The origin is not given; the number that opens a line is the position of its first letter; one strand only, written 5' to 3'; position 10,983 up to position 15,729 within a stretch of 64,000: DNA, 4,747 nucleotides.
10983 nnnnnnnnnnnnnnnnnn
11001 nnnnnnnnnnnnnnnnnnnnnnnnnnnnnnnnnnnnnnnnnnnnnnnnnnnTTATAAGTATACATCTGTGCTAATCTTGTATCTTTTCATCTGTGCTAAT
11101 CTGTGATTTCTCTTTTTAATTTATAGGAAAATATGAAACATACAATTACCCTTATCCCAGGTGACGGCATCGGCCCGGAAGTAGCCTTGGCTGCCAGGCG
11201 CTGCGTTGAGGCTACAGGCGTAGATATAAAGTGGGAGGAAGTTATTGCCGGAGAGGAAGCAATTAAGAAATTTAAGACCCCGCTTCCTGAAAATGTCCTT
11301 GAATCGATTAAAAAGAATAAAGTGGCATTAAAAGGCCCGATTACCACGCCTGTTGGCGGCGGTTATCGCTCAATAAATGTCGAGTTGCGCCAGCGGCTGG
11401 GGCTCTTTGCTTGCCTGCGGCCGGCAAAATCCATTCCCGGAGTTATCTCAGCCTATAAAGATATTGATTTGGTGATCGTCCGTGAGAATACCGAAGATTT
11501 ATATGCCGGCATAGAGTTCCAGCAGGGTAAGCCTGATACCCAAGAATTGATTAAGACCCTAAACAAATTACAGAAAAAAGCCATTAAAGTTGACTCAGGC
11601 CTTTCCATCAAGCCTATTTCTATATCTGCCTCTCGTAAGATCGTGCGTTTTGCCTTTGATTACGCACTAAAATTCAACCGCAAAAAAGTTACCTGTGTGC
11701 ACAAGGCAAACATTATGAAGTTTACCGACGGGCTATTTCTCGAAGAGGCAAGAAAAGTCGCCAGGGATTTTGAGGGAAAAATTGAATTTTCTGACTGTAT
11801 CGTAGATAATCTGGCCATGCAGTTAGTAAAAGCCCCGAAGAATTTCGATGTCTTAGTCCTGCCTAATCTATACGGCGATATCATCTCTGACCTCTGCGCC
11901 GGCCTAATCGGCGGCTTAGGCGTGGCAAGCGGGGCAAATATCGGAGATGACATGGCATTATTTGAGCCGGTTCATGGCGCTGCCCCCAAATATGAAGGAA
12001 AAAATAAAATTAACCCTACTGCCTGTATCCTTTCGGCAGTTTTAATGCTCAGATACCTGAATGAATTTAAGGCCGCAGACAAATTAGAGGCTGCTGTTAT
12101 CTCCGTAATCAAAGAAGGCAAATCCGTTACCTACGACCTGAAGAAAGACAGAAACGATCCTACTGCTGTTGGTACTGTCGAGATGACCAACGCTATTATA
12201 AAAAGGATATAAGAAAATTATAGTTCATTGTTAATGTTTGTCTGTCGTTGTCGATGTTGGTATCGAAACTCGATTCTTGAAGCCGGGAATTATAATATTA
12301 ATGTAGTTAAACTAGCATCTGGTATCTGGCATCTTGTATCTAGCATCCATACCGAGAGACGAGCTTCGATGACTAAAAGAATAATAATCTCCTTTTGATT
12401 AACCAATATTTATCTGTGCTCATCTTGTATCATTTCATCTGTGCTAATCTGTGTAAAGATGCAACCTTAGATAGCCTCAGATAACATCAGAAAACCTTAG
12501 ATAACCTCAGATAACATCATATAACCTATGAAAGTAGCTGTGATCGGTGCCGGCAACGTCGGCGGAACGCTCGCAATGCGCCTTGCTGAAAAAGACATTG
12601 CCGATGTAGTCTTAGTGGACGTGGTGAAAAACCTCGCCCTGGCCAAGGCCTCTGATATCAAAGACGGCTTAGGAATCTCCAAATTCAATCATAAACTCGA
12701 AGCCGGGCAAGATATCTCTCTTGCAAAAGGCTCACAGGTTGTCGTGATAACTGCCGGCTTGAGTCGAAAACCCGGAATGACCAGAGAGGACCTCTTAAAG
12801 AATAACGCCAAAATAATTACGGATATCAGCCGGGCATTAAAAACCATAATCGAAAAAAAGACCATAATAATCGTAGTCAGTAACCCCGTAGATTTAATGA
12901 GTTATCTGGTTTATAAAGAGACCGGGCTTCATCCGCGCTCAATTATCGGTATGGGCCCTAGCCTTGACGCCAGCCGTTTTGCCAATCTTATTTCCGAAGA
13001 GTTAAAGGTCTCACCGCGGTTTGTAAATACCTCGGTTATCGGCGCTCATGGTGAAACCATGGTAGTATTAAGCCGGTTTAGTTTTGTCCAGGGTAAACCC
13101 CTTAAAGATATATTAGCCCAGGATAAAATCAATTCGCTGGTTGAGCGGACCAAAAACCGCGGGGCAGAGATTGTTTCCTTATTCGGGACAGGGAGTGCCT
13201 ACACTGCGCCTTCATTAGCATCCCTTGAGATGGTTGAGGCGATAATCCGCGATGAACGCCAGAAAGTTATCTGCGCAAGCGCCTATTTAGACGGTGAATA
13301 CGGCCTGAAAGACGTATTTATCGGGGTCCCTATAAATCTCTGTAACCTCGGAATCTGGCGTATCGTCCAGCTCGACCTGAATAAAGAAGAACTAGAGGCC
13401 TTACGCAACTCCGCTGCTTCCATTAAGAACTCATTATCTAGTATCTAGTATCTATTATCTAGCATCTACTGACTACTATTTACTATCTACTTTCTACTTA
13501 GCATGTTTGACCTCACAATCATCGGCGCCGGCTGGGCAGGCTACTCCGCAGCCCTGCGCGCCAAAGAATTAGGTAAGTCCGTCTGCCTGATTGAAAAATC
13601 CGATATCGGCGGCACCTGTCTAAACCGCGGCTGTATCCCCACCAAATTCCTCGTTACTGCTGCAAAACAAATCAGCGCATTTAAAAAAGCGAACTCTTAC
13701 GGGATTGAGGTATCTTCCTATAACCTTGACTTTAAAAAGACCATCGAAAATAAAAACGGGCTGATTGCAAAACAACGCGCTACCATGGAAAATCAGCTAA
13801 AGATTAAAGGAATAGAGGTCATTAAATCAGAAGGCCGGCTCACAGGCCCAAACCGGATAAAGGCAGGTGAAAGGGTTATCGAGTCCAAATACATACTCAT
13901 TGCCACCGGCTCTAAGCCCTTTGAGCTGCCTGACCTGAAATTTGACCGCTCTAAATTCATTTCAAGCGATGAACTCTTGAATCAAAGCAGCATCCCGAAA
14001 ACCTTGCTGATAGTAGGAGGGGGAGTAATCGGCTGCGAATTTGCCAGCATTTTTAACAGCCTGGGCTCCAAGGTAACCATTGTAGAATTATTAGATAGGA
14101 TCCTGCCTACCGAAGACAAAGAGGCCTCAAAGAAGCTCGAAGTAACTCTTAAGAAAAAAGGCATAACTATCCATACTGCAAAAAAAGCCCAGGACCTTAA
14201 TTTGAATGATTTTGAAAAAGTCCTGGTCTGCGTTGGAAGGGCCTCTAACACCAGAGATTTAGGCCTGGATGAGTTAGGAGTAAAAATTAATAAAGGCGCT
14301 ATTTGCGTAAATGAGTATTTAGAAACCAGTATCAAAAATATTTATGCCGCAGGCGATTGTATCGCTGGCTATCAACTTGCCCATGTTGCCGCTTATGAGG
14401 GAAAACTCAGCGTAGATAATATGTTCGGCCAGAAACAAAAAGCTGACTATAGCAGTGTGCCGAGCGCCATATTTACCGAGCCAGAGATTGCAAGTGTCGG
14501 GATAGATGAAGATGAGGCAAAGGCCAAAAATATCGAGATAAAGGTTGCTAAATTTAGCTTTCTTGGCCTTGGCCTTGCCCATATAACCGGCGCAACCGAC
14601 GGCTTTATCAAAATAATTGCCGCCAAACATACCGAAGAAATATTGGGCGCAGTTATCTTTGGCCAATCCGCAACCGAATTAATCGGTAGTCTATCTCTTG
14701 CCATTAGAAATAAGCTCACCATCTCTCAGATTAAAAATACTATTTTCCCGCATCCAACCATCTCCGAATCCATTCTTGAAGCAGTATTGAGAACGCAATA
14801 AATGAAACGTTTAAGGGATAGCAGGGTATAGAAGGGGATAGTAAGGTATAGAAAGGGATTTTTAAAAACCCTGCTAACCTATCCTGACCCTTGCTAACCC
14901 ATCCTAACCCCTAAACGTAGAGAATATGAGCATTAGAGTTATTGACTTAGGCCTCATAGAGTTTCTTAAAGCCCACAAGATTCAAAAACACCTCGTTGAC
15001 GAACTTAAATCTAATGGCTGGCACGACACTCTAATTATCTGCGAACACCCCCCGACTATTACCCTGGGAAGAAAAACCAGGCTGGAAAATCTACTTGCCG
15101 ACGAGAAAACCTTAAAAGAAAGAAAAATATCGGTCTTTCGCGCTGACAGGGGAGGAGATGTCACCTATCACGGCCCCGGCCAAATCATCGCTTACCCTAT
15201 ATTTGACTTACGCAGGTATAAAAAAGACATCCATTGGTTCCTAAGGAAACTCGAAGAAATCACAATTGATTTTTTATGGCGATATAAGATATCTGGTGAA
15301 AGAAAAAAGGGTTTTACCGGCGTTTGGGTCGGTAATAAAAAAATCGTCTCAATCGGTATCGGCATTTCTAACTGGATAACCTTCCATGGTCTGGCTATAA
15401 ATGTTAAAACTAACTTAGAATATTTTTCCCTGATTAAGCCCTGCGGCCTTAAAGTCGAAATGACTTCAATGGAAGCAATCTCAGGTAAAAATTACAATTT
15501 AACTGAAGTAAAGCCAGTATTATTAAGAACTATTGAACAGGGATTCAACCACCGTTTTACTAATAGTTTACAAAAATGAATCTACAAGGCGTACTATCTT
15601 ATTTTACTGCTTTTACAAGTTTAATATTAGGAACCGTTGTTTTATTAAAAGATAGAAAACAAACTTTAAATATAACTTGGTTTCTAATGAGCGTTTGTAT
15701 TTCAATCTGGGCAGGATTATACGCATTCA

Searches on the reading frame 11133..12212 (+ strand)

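Call 79: search_protein_families(library=pfam, proteins=[window:11133-12212:+], max_evalue=0.00001)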
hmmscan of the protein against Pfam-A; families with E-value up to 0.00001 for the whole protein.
window:11133-12212:+ (359 aa): 1 family
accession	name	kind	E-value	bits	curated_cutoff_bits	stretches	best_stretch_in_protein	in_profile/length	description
PF00180.25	Iso_dh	-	3.4e-104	349.3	27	1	4-355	1-348/348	Isocitrate/isopropylmalate dehydrogenase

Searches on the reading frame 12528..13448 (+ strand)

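Call 19: search_protein_families(library=pfam, proteins=[window:12528-13448:+], max_evalue=0.001)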
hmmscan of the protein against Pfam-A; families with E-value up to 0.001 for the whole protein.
window:12528-13448:+ (306 aa): 3 families
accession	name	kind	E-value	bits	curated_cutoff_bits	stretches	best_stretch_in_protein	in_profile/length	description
PF00056.29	Ldh_1_N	-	1.2e-36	126.3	27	1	1-141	1-141/141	lactate/malate dehydrogenase, NAD binding domain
PF02866.23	Ldh_1_C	-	8.7e-27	94.7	22.6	1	145-304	2-168/174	lactate/malate dehydrogenase, alpha/beta C-terminal domain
PF03721.20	UDPG_MGDP_dh_N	-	0.00026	21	27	0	1-116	1-119/187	UDP-glucose/GDP-mannose dehydrogenase family, NAD binding domain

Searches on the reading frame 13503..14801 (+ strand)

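Call 19: search_protein_families(library=pfam, proteins=[window:13503-14801:+], max_evalue=0.001)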
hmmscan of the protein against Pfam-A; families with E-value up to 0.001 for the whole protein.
window:13503-14801:+ (432 aa): 15 families
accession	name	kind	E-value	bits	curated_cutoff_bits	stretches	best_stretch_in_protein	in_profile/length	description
PF07992.20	Pyr_redox_2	-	1.1e-64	219.1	26.1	1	2-300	1-291/291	Pyridine nucleotide-disulphide oxidoreductase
PF02852.28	Pyr_redox_dim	-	8.1e-35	119.8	25.3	1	319-427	1-109/110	Pyridine nucleotide-disulphide oxidoreductase, dimerisation domain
PF00070.33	Pyr_redox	-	1.2e-24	87.1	22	1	168-237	2-71/82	Pyridine nucleotide-disulphide oxidoreductase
PF13738.12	Pyr_redox_3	-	3e-11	43.5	30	1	6-203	2-202/305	Pyridine nucleotide-disulphide oxidoreductase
PF13450.12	NAD_binding_8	-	1.9e-08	34.9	21.9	1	6-40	1-36/68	NAD(P)-binding Rossmann-like domain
PF01262.27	AlaDh_PNT_C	-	4e-08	33.4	23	0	166-219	29-83/214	Alanine dehydrogenase/PNT, C-terminal domain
PF01134.28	GIDA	-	7.9e-08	32.2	22.1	1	3-51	1-47/391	Glucose inhibited division protein A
PF00890.30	FAD_binding_2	-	2.5e-07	30.7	20.4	1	3-34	1-32/414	FAD binding domain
PF12831.13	FAD_oxidored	-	3.9e-07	30.2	27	1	3-39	1-38/416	FAD dependent oxidoreductase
PF01266.30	DAO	-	1.4e-06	28.5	27.9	1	3-38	1-38/353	FAD dependent oxidoreductase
PF03486.20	HI0933_like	-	4.7e-05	23.4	50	0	3-34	2-33/244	HI0933-like protein Rossmann domain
PF02737.24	3HCDH_N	-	0.00014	22.2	22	0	169-229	3-63/180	3-hydroxyacyl-CoA dehydrogenase, NAD binding domain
PF05834.18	Lycopene_cycl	-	0.00039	20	23.4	0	3-34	1-34/380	Lycopene cyclase protein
PF02826.25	2-Hacid_dh_C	-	0.00048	20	25.1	0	153-201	24-72/178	D-isomer specific 2-hydroxyacid dehydrogenase, NAD binding domain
PF01494.25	FAD_binding_3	-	0.00085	19.1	22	0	4-33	4-33/349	FAD binding domain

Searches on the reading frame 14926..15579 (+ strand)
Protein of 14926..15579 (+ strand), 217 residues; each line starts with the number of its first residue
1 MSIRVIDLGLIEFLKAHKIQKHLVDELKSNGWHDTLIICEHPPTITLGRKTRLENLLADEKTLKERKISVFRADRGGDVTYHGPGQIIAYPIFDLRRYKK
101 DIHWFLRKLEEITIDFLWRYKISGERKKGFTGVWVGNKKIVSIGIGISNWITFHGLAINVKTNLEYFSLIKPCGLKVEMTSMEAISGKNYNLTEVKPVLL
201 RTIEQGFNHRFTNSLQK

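Call 19: search_protein_families(library=pfam, proteins=[window:14926-15579:+], max_evalue=0.001)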
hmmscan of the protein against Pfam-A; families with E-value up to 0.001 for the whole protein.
window:14926-15579:+ (217 aa): 1 family
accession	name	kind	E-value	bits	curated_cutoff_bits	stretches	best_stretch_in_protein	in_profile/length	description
PF21948.1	LplA-B_cat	-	2.3e-45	155.5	27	1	16-203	5-199/200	Lipoyl protein ligase A/B catalytic domain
